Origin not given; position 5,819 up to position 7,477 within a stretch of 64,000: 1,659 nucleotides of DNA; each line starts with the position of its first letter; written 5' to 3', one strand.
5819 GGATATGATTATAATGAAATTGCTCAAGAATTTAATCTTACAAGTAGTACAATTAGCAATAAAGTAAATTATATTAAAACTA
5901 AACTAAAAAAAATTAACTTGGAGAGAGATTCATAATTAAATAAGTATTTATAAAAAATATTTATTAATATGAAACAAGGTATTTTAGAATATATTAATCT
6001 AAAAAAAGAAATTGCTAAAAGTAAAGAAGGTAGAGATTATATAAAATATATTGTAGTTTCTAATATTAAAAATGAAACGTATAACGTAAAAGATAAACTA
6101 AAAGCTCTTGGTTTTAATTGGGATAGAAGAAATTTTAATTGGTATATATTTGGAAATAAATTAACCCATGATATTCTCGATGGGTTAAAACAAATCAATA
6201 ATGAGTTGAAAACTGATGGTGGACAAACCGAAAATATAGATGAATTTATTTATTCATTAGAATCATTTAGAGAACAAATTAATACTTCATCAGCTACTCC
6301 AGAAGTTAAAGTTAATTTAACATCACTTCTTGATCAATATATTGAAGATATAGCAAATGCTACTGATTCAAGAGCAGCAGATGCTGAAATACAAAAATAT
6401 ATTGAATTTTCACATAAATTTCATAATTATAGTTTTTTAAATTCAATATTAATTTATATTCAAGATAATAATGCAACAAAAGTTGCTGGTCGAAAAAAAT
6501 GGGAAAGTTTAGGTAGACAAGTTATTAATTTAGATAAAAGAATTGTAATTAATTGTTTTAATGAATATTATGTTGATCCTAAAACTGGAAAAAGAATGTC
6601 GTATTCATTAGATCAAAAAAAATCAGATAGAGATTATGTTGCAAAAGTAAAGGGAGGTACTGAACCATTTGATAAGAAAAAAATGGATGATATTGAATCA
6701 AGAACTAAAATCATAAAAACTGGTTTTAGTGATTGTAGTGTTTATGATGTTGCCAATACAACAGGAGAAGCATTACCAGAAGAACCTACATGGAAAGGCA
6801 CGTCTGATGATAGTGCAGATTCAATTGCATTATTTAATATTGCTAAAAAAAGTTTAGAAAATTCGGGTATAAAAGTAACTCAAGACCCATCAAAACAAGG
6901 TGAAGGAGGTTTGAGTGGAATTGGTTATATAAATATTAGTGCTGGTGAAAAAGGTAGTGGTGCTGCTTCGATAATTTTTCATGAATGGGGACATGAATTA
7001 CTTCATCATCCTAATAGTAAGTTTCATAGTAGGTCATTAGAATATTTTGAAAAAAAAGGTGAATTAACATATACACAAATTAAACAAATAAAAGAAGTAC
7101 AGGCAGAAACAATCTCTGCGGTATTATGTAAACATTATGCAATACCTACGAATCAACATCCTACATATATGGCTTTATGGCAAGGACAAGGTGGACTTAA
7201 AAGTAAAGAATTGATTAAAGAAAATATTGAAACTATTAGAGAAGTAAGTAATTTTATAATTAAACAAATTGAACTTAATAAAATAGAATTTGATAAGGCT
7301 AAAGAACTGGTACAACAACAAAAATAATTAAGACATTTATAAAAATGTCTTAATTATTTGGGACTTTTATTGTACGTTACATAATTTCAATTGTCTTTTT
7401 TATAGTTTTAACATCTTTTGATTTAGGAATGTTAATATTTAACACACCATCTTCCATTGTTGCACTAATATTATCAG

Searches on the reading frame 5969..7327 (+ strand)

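Call 20: search_protein_families(library=pfam, proteins=[window:5969-7327:+], max_evalue=0.001)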
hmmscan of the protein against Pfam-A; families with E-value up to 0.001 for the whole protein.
window:5969-7327:+ (452 aa): 1 family
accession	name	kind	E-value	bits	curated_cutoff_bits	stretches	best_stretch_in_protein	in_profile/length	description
PF08401.16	ArdcN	-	0.00029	21.5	22.6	1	140-209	30-102/123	N-terminal domain of anti-restriction factor ArdC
